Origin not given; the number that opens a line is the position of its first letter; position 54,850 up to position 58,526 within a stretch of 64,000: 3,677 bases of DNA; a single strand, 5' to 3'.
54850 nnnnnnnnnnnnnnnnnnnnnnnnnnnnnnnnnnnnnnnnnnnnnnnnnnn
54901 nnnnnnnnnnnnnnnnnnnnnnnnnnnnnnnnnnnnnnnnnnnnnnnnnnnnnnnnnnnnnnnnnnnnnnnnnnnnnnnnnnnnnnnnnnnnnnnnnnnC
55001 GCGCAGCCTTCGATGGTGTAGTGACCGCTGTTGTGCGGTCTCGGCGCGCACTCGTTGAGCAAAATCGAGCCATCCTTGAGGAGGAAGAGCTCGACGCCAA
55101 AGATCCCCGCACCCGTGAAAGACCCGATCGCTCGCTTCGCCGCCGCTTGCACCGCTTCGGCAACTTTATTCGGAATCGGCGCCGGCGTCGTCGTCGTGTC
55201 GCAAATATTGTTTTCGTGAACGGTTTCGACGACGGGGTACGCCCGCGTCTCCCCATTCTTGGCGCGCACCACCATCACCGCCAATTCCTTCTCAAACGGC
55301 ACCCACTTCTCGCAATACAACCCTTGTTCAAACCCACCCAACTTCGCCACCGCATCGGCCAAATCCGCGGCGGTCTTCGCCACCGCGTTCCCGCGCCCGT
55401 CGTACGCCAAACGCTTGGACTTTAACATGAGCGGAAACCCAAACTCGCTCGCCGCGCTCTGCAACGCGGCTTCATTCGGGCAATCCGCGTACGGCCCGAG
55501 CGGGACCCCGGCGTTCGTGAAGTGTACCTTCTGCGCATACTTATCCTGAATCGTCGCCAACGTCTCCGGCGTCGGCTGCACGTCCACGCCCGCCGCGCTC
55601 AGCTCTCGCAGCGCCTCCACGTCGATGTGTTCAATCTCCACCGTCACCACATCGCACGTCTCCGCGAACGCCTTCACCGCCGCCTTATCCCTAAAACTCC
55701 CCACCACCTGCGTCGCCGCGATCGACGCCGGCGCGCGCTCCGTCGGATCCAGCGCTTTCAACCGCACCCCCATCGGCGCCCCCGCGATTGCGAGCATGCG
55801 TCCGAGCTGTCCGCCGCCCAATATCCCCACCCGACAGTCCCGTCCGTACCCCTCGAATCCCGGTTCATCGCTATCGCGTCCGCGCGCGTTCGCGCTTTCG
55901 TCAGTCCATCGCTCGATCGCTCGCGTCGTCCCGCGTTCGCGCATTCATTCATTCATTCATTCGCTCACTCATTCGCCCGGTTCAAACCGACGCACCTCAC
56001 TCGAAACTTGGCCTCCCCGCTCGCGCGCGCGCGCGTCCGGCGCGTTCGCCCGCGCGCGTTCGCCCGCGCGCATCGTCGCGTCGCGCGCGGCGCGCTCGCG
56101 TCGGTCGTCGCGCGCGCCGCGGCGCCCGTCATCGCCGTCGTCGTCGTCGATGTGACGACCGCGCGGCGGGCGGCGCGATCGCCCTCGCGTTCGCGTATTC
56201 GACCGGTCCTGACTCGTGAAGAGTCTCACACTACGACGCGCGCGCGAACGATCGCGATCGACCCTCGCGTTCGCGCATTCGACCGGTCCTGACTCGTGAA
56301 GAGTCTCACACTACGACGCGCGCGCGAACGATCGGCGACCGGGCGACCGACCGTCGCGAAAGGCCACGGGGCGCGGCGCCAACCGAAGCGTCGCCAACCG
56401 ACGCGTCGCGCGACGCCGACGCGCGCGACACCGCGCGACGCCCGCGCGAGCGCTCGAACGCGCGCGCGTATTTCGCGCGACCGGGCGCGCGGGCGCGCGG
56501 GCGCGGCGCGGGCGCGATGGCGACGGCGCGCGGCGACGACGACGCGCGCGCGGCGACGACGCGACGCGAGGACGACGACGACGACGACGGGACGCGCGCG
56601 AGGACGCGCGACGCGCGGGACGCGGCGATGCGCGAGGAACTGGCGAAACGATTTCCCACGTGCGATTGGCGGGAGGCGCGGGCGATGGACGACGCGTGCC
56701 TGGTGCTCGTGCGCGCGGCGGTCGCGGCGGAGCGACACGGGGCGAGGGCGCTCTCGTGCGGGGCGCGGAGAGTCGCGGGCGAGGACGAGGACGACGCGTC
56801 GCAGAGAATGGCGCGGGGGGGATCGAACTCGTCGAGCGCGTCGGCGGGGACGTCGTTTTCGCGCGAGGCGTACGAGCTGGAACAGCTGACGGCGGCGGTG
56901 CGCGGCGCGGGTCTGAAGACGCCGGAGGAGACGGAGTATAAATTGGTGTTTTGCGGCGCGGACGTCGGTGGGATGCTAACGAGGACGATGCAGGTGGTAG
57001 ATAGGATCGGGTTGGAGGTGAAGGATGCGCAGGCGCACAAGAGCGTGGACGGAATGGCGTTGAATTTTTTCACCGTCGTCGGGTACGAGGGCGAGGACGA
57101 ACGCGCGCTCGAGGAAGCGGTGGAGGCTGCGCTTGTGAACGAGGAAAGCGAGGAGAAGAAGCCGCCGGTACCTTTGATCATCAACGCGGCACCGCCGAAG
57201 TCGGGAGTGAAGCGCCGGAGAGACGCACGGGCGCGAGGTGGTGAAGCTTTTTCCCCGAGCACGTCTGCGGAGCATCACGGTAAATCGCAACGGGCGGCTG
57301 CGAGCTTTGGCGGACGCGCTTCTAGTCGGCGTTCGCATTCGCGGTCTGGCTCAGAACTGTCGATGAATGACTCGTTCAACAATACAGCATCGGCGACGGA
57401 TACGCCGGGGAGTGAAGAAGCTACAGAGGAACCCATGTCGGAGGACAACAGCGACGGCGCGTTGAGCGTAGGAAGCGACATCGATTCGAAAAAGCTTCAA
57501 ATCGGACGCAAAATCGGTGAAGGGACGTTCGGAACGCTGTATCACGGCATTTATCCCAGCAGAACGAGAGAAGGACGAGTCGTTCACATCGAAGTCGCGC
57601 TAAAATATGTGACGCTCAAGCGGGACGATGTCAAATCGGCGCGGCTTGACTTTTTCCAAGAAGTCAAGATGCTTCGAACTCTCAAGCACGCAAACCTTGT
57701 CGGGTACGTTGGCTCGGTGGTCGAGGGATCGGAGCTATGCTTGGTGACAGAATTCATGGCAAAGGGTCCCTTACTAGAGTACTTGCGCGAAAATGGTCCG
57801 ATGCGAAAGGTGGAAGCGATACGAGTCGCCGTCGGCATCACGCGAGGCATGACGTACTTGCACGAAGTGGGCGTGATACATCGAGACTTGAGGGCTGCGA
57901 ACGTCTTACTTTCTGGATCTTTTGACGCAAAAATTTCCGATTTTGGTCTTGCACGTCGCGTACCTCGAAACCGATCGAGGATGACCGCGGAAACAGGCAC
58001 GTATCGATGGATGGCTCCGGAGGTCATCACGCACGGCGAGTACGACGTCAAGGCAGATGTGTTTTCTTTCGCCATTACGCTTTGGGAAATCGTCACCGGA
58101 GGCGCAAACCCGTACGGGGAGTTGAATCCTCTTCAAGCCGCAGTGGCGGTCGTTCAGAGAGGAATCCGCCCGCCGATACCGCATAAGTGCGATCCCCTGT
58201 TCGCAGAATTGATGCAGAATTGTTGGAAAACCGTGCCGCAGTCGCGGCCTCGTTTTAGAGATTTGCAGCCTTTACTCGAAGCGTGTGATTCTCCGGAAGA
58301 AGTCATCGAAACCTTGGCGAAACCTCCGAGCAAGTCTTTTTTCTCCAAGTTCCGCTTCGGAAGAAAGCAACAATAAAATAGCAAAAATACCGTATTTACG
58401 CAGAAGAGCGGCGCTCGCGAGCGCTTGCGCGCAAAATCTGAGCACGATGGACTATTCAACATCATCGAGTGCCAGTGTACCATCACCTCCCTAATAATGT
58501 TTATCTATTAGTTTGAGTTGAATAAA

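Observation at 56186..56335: Near-perfect tandem duplication of an ~80-bp hairpin-containing element in a bidirectional promoter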

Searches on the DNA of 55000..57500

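Call 8: search_rna_families(source=window, start=55000, end=57500, threshold=evalue, max_evalue=1)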
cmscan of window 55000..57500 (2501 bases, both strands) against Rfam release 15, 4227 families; matches with E-value up to 1: 0.
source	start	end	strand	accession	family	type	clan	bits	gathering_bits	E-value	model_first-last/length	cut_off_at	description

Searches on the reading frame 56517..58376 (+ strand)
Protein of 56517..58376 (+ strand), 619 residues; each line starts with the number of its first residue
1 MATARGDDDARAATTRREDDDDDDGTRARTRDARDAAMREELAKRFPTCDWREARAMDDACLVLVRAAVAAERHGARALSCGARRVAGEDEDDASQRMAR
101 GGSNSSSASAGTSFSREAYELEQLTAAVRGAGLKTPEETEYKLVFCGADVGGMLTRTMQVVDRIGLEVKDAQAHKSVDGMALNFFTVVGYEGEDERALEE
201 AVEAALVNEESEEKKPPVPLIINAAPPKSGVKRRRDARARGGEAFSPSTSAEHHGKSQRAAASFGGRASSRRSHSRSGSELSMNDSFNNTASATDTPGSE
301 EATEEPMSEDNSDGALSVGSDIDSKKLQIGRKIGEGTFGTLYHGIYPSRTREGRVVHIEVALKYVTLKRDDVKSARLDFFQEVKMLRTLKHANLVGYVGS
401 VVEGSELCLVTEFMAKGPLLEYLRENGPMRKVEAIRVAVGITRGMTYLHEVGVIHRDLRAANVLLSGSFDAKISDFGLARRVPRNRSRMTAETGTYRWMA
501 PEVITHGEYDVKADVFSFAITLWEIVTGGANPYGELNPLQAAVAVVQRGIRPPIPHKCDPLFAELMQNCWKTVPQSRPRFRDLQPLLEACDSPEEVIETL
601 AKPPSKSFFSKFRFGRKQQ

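Call 22: find_encoding_contigs(protein=window:56517-58376:+, flank=2500, max_places=10)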
Protein window:56517-58376:+ (619 aa): 24 contigs read that carry it; 10 places shown.
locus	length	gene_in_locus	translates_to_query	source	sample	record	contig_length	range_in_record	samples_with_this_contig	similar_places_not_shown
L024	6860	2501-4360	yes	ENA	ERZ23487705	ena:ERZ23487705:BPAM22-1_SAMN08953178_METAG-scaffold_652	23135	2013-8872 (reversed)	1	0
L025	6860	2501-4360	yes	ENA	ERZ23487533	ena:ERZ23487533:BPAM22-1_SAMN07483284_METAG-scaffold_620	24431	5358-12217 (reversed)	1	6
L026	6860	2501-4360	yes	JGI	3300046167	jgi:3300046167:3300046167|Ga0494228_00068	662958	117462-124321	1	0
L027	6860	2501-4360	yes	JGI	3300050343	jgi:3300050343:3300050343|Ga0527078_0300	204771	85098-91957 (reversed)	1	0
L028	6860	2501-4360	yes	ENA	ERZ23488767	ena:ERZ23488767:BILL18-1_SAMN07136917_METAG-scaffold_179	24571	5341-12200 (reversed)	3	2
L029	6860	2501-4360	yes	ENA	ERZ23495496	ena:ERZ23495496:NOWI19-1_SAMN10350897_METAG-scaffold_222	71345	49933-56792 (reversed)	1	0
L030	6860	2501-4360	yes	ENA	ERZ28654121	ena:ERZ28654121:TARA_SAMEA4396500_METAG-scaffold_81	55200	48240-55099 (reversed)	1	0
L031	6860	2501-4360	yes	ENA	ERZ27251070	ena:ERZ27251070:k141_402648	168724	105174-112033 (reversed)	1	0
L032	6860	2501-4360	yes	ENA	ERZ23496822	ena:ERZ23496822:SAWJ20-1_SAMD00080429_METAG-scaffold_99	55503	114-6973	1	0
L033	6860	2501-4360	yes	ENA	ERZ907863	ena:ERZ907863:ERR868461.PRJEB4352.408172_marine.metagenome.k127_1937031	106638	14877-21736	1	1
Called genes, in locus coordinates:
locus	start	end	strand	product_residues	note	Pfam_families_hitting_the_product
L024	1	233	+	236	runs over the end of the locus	-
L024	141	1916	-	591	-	PF22660:RS_preATP-grasp-like, PF02222:ATP-grasp, PF07478:Dala_Dala_lig_C, PF17769:PurK_C, PF00731:AIRC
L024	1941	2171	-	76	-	-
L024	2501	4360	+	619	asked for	PF00069:Pkinase, PF07714:PK_Tyr_Ser-Thr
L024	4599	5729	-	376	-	PF00069:Pkinase, PF07714:PK_Tyr_Ser-Thr, PF01636:APH (faint), PF03109:ABC1, PF00069:Pkinase, PF00433:Pkinase_C (weak)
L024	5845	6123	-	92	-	-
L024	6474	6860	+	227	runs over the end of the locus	-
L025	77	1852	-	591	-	PF22660:RS_preATP-grasp-like, PF02222:ATP-grasp, PF07478:Dala_Dala_lig_C, PF17769:PurK_C, PF00731:AIRC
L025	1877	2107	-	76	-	-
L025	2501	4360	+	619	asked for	PF00069:Pkinase, PF07714:PK_Tyr_Ser-Thr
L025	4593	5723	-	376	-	PF00069:Pkinase, PF07714:PK_Tyr_Ser-Thr, PF01636:APH (faint), PF03109:ABC1, PF00069:Pkinase, PF00433:Pkinase_C (weak)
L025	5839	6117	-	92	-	-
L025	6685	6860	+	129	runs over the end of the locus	-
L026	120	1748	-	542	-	PF22660:RS_preATP-grasp-like, PF02222:ATP-grasp, PF07478:Dala_Dala_lig_C, PF17769:PurK_C, PF00731:AIRC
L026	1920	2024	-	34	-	-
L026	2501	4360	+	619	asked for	PF00069:Pkinase, PF07714:PK_Tyr_Ser-Thr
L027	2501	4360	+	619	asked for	PF00069:Pkinase, PF07714:PK_Tyr_Ser-Thr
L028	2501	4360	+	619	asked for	PF00069:Pkinase, PF07714:PK_Tyr_Ser-Thr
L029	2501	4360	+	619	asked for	PF00069:Pkinase, PF07714:PK_Tyr_Ser-Thr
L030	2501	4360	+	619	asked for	PF00069:Pkinase, PF07714:PK_Tyr_Ser-Thr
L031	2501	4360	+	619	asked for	PF00069:Pkinase, PF07714:PK_Tyr_Ser-Thr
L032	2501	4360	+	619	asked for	PF00069:Pkinase, PF07714:PK_Tyr_Ser-Thr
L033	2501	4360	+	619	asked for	PF00069:Pkinase, PF07714:PK_Tyr_Ser-Thr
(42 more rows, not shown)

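Call 43: search_protein_families(library=pfam, proteins=[window:56517-58376:+], max_evalue=0.01)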
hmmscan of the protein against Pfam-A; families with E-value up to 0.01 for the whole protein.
window:56517-58376:+ (619 aa): 3 families
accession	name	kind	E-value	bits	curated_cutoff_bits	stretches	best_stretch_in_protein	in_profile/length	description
PF07714.23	PK_Tyr_Ser-Thr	-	9.6e-71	238.5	23.1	1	327-585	1-256/258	Protein tyrosine and serine/threonine kinase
PF00069.31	Pkinase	-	1.1e-50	172.9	31.7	1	328-583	2-257/263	Protein kinase domain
PF17667.7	Pkinase_fungal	-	0.00016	21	24.1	1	443-518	297-379/387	Fungal protein kinase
